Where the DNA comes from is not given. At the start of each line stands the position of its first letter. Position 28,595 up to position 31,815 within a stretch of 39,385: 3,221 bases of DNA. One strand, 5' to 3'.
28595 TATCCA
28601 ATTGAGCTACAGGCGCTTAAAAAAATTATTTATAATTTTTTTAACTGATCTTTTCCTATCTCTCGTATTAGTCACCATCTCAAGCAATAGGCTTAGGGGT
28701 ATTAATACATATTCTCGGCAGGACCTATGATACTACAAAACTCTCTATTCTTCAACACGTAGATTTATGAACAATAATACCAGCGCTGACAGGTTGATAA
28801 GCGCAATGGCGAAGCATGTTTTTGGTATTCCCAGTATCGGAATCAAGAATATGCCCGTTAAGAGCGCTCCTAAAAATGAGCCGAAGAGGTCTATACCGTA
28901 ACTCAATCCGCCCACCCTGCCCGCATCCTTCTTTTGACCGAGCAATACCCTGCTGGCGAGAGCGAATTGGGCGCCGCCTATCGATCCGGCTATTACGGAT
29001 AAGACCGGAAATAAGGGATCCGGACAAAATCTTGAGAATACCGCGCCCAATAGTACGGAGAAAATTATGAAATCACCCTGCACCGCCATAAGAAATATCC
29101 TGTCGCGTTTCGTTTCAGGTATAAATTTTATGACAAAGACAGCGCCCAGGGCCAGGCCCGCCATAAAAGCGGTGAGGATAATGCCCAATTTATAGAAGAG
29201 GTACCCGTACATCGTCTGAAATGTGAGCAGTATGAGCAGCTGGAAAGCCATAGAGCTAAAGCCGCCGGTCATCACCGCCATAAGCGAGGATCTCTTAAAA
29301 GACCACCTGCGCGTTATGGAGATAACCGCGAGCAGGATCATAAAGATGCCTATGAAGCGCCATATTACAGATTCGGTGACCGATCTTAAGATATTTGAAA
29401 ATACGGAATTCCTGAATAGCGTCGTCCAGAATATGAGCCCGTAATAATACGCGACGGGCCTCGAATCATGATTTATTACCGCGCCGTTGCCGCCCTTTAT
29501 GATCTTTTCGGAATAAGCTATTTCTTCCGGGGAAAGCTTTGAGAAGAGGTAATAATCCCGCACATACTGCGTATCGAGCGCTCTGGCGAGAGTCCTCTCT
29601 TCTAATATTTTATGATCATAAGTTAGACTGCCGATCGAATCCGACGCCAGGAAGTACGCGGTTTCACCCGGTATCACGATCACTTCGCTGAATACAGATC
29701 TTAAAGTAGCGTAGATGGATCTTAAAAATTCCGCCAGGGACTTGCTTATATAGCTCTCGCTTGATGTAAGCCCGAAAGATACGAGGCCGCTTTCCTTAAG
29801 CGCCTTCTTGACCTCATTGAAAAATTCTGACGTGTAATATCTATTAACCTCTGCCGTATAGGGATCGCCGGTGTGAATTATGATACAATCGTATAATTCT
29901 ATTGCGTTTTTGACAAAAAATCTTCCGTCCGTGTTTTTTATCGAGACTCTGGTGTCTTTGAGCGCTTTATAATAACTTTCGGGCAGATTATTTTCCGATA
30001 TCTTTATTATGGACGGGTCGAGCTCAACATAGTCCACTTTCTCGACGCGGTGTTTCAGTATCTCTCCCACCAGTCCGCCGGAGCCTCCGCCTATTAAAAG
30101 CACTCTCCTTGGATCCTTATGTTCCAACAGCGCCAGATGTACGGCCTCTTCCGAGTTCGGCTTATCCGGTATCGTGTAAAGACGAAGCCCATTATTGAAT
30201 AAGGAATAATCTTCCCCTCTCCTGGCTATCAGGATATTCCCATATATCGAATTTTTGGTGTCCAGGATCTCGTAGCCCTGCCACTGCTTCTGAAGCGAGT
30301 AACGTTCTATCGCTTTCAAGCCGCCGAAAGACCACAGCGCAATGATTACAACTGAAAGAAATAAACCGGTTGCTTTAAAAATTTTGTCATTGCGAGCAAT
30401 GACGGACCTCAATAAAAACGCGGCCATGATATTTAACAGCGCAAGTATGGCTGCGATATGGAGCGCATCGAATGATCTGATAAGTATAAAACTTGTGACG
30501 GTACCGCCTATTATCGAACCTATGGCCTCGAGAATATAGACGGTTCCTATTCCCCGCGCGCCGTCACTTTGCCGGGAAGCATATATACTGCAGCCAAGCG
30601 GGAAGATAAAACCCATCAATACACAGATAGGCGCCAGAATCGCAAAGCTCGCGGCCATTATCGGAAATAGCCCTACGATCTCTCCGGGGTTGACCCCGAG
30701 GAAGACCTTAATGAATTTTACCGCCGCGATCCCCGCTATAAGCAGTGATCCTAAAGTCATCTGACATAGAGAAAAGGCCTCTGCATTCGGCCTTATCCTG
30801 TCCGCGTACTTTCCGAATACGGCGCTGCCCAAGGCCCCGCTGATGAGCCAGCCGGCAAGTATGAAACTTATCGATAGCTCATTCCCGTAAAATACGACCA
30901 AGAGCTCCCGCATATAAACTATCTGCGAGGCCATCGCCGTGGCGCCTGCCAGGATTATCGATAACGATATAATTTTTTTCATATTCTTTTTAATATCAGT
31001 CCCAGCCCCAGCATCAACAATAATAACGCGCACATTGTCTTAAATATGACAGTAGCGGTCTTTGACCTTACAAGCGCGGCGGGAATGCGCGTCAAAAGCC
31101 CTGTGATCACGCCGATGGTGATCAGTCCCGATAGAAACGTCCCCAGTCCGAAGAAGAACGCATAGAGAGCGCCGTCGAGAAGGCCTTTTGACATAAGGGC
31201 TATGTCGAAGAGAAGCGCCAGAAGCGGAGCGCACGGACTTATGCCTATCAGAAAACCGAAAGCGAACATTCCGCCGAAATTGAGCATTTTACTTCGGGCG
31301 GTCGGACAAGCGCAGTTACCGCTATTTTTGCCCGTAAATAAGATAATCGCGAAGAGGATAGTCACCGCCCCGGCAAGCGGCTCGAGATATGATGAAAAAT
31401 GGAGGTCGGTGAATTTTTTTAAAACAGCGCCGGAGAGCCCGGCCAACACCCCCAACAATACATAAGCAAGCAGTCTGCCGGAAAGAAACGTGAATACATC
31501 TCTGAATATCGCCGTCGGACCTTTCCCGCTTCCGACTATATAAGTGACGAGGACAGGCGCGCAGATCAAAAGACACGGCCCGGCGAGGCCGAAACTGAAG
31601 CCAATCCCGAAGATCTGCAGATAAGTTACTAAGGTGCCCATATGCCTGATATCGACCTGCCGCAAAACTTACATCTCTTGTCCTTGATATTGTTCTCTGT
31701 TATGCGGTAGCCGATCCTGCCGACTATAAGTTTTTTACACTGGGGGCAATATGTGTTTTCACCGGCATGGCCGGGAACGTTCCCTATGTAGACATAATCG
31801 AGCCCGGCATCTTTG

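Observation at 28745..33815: Four-gene operon with a possibly leaderless first gene: SPASM/twitch rSAM + anchored AmmeMemo-type rSAM + CcdA-like protein + membrane spermidine-synthase fusion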

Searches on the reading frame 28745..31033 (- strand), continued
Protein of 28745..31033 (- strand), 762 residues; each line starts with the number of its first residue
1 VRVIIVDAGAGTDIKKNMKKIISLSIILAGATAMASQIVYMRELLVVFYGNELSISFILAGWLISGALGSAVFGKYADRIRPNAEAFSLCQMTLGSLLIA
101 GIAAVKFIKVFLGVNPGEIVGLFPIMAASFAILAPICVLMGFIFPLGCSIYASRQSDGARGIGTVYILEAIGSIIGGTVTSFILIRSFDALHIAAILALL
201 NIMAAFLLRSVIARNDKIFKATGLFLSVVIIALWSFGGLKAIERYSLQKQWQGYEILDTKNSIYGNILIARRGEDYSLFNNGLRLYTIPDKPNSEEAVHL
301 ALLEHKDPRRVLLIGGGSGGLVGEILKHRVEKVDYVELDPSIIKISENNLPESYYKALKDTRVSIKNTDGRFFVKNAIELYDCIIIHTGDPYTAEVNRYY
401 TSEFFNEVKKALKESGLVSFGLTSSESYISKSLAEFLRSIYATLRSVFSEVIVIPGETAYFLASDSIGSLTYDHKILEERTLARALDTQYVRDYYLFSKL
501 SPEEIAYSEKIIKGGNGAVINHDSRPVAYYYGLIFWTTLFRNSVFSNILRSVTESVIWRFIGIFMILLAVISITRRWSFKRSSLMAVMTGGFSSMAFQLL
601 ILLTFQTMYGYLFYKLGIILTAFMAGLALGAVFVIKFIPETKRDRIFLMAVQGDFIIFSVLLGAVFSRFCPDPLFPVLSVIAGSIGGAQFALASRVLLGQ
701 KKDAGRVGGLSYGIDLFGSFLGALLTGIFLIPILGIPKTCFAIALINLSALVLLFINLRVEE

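Call 82: search_protein_families(library=pfam, alignment_id=A2, max_evalue=0.01)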
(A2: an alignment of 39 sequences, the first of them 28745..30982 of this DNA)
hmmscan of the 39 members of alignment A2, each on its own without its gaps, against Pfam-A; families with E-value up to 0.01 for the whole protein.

A. member 1, window:28745-30982:- (745 aa): 2 families
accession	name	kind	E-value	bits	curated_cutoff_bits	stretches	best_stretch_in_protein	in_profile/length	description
PF01564.23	Spermine_synth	-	9.8e-29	100.7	22.9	1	277-403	5-130/186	Spermine/spermidine synthase domain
PF01135.25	PCMT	-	0.0063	16.7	20.3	0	280-372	63-151/210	Protein-L-isoaspartate(D-aspartate) O-methyltransferase (PCMT)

B. families by the number of members that match (of 39 scanned): 9 families
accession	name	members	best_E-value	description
PF01564.23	Spermine_synth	39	2e-33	Spermine/spermidine synthase domain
PF08242.18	Methyltransf_12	12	0.00024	Methyltransferase domain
PF07690.21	MFS_1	7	1.5e-05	Major Facilitator Superfamily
PF13649.12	Methyltransf_25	6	0.00043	Methyltransferase domain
PF13489.12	Methyltransf_23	6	0.00048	Methyltransferase domain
PF05175.20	MTS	5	5.5e-05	Methyltransferase small domain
PF08241.18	Methyltransf_11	2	0.0043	Methyltransferase domain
PF01135.25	PCMT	2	0.0063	Protein-L-isoaspartate(D-aspartate) O-methyltransferase (PCMT)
PF05185.22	PRMT5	1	0.0032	PRMT5 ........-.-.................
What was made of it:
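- On Fused MFS/spermidine synthase (NF037959): MFS_1 hits in 7 of 39 members, best E = 1.5e-5 (call 82).
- MFS_1 hits in 7 of 39 members (call 82).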

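Call 91: search_protein_families(library=padloc, proteins=[window:28745-30982:-], max_evalue=0.001)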
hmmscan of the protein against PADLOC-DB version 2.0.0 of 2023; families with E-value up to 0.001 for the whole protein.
window:28745-30982:- (745 aa): 1 family
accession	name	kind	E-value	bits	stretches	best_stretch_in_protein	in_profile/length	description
PDLC04134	mad2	-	4.7e-16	56.7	1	278-438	279-424/492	mads_2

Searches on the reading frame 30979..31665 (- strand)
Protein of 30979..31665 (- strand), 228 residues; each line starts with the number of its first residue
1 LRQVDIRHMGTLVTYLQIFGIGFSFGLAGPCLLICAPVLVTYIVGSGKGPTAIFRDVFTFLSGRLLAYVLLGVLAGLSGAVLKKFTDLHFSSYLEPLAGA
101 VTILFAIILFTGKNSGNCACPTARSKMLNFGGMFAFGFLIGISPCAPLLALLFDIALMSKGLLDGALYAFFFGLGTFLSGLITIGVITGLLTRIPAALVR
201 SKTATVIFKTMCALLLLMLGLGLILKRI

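Call 3: search_protein_families(library=pfam, proteins=[window:30979-31665:-], max_evalue=0.01)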
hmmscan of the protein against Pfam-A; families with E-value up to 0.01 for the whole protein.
window:30979-31665:- (228 aa): 1 family
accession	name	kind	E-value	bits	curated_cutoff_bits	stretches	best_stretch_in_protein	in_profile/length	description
PF13386.12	DsbD_2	-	4.1e-18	66.4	24.9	1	25-220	5-197/199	Cytochrome C biogenesis protein transmembrane region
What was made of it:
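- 30979..31641 (-): g3: CcdA-like DsbD_2 membrane protein, 220 aa, with invariant P22-C23-x3-C27-x-P29 and P136-C137-x-P139. Call 3: DsbD_2 at 66 bits.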

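Call 4: search_protein_families(library=ncbifam, proteins=[window:30979-31665:-], max_evalue=0.01)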
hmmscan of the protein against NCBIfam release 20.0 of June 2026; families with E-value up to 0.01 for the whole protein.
window:30979-31665:- (228 aa): 1 family
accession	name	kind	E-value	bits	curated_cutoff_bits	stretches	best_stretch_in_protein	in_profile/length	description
NF040495.1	tranport_ArsG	equivalog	1.3e-05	24.7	200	1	29-225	20-222/225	aromatic aminobenezylarsenical efflux permease ArsG family transporter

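Call 91: search_protein_families(library=padloc, proteins=[window:30979-31641:-], max_evalue=0.001)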
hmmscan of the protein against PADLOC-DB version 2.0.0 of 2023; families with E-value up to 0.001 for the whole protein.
window:30979-31641:- (220 aa): 0 families
